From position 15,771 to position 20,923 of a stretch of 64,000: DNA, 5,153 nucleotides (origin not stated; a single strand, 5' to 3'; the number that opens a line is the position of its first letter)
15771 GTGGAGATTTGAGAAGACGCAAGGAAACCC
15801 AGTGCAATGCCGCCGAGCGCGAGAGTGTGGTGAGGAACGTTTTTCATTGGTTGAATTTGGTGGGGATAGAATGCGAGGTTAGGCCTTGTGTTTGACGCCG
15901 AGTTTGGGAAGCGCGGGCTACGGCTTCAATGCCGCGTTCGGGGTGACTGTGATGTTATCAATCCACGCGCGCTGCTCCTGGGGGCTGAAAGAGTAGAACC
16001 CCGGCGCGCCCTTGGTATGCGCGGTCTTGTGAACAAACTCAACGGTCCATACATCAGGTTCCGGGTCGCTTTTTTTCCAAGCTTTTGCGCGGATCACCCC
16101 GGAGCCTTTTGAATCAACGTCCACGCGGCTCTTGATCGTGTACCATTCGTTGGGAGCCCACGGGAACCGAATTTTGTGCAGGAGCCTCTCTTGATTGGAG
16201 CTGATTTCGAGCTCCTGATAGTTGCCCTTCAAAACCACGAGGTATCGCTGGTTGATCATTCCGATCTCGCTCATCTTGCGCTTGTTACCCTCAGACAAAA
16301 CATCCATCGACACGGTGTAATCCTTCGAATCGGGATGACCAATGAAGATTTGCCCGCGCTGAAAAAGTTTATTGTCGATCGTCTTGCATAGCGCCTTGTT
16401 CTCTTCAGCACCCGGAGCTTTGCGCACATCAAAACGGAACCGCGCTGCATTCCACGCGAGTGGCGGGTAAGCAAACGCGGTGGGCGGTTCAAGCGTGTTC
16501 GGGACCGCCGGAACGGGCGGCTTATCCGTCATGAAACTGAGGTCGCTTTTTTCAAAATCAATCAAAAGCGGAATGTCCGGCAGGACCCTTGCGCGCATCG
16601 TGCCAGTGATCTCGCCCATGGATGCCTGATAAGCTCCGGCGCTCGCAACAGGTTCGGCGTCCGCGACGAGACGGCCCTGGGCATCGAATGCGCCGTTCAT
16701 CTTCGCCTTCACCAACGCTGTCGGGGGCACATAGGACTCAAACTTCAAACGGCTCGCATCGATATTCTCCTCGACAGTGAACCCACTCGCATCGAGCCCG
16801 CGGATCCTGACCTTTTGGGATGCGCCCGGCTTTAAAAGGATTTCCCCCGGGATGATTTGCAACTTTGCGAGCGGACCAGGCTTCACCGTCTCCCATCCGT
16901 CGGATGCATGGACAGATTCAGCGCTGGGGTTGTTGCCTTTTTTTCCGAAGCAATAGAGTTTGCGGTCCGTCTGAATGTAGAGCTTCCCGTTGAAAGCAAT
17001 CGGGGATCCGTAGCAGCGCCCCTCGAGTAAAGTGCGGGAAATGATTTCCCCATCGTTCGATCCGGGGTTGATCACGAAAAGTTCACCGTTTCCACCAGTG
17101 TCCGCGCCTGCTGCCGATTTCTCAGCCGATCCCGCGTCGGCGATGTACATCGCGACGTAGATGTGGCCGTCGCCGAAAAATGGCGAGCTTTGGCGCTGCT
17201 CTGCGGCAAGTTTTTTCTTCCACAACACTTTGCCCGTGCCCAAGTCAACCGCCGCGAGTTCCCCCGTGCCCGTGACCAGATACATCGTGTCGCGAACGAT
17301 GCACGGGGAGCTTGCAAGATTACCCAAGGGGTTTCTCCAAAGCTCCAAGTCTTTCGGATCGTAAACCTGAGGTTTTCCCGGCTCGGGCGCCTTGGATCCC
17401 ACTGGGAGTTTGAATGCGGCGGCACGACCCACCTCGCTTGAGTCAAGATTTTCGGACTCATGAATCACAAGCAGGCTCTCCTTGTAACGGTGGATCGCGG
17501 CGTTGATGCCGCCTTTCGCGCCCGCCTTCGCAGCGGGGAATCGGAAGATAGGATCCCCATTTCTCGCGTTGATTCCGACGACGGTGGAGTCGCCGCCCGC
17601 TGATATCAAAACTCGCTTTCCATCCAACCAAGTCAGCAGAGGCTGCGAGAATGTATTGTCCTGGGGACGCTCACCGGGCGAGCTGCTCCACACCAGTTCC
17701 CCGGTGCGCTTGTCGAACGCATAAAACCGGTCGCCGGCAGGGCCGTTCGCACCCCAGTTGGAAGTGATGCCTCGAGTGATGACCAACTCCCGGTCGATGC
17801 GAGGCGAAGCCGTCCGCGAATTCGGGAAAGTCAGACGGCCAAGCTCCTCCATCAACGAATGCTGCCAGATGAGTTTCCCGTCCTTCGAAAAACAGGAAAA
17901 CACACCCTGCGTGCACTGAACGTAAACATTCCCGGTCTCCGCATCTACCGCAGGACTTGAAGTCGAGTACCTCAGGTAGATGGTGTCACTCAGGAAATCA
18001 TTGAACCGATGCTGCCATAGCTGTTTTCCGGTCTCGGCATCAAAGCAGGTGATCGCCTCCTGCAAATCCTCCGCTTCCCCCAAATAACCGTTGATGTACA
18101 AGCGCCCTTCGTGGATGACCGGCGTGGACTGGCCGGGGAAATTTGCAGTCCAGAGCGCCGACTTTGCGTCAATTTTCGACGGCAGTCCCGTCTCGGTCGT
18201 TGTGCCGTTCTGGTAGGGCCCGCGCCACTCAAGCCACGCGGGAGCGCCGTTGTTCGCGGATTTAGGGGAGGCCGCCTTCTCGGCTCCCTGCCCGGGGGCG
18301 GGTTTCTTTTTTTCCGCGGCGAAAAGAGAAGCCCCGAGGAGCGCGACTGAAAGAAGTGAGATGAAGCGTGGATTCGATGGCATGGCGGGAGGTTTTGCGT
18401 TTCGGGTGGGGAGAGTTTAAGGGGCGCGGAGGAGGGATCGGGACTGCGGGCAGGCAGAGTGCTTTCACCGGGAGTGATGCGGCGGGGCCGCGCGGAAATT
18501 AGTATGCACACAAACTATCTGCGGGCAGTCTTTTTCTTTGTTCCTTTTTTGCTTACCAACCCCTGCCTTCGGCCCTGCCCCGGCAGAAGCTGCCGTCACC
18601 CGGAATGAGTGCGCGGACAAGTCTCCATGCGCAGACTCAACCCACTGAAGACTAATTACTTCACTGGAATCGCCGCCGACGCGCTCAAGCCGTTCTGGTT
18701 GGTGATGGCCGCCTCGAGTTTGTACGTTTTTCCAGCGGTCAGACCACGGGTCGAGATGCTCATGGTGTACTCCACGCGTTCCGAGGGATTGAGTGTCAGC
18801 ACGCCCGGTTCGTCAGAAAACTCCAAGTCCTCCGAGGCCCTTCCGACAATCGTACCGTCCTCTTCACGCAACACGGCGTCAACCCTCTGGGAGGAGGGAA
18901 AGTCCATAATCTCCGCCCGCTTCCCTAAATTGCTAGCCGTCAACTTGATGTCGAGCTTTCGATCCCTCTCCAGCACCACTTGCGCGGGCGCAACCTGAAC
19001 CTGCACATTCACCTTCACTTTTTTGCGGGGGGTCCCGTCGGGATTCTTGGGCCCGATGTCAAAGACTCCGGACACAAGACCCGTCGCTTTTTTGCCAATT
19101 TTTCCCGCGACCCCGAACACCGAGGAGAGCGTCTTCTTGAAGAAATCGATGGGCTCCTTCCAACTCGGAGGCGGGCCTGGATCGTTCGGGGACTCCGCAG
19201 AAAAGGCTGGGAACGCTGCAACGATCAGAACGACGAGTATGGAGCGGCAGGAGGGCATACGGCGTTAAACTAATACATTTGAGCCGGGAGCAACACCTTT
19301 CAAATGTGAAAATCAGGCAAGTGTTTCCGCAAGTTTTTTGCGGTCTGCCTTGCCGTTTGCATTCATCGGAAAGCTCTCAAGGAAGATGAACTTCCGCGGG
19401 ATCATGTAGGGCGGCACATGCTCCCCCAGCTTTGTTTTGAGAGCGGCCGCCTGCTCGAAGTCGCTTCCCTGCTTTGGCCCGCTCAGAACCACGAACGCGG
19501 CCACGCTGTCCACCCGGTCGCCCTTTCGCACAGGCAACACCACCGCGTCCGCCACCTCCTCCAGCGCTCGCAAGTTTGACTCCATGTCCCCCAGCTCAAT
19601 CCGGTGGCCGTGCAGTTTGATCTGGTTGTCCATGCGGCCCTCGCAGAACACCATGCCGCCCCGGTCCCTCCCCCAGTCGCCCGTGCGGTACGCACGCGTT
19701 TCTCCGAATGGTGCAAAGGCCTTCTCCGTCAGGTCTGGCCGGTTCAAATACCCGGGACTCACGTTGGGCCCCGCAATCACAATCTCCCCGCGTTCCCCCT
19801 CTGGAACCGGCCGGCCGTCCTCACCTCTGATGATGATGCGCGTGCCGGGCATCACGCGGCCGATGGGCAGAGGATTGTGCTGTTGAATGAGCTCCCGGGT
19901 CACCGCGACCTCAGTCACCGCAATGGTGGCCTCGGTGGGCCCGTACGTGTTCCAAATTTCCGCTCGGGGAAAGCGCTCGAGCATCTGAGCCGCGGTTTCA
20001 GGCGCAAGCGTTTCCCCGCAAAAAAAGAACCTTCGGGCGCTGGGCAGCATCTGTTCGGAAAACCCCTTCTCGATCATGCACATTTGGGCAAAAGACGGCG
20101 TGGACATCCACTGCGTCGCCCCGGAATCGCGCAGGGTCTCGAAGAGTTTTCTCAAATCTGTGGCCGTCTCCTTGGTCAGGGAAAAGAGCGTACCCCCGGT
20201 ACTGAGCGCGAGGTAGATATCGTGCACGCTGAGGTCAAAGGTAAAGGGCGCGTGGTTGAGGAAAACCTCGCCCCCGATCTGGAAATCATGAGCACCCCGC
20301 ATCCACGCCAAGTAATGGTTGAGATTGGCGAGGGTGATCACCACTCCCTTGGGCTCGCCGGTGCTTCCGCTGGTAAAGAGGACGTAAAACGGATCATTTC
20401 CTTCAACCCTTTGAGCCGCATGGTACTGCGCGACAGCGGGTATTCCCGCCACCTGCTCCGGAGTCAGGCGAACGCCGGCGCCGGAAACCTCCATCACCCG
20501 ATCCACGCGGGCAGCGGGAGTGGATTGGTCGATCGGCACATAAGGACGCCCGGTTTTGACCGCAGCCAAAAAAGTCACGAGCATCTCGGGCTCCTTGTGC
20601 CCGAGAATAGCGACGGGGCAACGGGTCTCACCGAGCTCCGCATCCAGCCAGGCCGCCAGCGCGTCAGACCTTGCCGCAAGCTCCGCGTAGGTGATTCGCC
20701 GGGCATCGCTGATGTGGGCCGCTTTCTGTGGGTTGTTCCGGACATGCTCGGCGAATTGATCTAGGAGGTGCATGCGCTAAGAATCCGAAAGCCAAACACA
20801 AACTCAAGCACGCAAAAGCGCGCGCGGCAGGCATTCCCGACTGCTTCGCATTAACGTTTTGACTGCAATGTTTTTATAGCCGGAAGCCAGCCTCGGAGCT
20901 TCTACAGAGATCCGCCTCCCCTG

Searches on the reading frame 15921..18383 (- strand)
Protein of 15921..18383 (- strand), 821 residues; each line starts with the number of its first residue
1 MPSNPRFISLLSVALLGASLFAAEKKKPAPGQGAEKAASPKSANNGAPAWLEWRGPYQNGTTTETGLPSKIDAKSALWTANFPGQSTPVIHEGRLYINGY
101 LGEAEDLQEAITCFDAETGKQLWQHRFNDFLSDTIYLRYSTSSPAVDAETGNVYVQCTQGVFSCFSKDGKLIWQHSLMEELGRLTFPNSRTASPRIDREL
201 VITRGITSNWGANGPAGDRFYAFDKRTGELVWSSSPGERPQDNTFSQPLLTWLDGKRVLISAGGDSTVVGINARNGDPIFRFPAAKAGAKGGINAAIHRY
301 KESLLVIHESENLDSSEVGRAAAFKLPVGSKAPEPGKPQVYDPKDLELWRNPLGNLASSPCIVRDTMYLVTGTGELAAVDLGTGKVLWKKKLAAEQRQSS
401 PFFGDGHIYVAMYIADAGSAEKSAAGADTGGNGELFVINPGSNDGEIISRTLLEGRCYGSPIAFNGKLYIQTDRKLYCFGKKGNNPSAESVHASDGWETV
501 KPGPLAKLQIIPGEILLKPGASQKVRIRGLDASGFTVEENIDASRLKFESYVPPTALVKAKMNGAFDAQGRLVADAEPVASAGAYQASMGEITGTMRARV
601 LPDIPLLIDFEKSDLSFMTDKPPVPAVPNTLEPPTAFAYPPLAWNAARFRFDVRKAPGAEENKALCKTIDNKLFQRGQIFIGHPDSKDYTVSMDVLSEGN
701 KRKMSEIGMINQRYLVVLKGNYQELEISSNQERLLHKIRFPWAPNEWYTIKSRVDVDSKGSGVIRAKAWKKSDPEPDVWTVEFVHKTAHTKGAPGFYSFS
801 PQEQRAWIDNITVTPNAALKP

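Call 5: search_protein_families(library=pfam, proteins=[window:15921-18383:-], max_evalue=0.01)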
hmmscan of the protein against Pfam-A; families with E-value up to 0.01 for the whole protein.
window:15921-18383:- (821 aa): 4 families
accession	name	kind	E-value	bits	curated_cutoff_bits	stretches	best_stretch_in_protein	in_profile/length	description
PF13360.13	PQQ_2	-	1.7e-30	106.8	27.6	3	110-279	4-141/233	Outer membrane protein assembly factor BamB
PF13570.13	Beta-prop_ACSF4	-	4.3e-15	56.4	133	3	355-479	215-327/329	Beta-alanine-activating enzyme, beta-propeller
PF01011.28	PQQ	-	2.1e-13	50.3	26.7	2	81-242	46-214/595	Glucose/ethanol/alcohol dehydrogenase, beta-propeller domain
PF23727.1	Beta-prop_FAM234A_B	-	0.0027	16.7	26.4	0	367-399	93-125/467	FAM234A/B beta-propeller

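Call 84: search_solved_structures(query=window:15921-18383:-, max_evalue=0.00001)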
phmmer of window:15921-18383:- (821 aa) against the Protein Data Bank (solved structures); distinct sequences matched with E-value up to 0.00001: 0.
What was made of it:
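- Tried and rejected: No PDB sequence relative (call 84).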

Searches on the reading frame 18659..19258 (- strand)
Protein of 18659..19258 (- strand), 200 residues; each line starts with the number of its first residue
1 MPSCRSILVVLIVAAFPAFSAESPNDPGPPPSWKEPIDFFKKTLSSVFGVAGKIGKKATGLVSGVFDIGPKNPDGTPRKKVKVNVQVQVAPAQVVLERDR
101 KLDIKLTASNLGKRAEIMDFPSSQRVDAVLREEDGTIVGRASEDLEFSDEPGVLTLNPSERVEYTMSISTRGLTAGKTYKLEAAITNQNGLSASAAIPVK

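Call 78: search_protein_families(library=pfam, proteins=[window:18659-19258:-], max_evalue=0.00001)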
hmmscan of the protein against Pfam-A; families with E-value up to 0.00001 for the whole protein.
window:18659-19258:- (200 aa): 1 family
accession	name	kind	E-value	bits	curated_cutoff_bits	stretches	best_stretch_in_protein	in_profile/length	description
PF12690.13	BsuPI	-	2.3e-12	47.2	22.9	1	97-189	9-100/101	Intracellular proteinase inhibitor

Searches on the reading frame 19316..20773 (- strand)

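Call 78: search_protein_families(library=pfam, proteins=[window:19316-20773:-], max_evalue=0.00001)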
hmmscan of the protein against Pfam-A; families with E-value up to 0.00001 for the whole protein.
window:19316-20773:- (486 aa): 2 families
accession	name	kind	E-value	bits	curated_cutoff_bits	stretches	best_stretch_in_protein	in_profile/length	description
PF00501.34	AMP-binding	-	2.1e-75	254.4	29.9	2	118-343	154-384/384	AMP-binding enzyme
PF13193.12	AMP-binding_C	-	3.5e-12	47.5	24.5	1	397-475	2-76/76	AMP-binding enzyme C-terminal domain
